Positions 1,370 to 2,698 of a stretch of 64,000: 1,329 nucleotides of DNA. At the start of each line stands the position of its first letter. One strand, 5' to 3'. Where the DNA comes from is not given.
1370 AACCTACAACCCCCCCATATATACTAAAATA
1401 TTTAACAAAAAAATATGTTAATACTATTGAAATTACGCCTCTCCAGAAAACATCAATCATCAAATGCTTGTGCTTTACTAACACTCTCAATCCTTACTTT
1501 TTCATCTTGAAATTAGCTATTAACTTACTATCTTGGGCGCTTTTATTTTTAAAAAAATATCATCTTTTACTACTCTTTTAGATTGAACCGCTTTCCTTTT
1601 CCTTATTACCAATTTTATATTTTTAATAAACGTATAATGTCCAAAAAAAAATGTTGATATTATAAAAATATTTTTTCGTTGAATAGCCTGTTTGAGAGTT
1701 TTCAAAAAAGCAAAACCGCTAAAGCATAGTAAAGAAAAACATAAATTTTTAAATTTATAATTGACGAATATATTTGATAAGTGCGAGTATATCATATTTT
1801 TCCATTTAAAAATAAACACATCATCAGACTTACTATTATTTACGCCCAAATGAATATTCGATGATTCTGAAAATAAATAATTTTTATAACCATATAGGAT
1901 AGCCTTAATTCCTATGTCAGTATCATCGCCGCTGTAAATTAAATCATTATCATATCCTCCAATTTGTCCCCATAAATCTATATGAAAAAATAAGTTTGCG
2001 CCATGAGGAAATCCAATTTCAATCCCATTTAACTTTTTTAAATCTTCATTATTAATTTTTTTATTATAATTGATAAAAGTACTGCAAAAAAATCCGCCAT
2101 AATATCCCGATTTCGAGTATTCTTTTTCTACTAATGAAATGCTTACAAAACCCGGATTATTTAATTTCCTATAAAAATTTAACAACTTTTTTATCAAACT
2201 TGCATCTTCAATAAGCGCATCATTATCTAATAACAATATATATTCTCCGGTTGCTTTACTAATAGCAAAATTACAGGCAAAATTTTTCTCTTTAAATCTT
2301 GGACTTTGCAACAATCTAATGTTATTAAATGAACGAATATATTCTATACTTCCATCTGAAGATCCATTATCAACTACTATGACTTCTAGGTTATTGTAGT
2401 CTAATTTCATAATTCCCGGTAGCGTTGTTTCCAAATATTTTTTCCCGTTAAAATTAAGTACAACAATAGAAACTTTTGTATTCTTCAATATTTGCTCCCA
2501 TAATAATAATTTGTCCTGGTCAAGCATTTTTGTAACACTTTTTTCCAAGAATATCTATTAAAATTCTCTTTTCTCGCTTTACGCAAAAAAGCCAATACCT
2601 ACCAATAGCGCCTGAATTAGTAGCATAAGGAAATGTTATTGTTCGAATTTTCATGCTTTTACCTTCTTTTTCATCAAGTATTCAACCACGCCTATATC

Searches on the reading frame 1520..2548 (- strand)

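Call 44: search_protein_families(library=pfam, proteins=[window:1520-2548:-], max_evalue=0.001)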
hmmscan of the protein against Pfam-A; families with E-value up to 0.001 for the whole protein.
window:1520-2548:- (342 aa): 4 families
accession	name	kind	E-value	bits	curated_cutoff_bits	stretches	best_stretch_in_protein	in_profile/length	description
PF00535.33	Glycos_transf_2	-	5.6e-21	75.6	23.3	1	27-186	1-157/168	Glycosyl transferase family 2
PF13641.12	Glyco_tranf_2_3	-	2.4e-08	34.7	27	1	26-220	3-198/230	Glycosyltransferase like family 2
PF10111.15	Glyco_tranf_2_2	-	1.7e-07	31.4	27.3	1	28-122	4-103/276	Glycosyltransferase like family 2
PF13632.12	Glyco_trans_2_3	-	3.9e-05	24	27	1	103-239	1-128/198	Glycosyl transferase family group 2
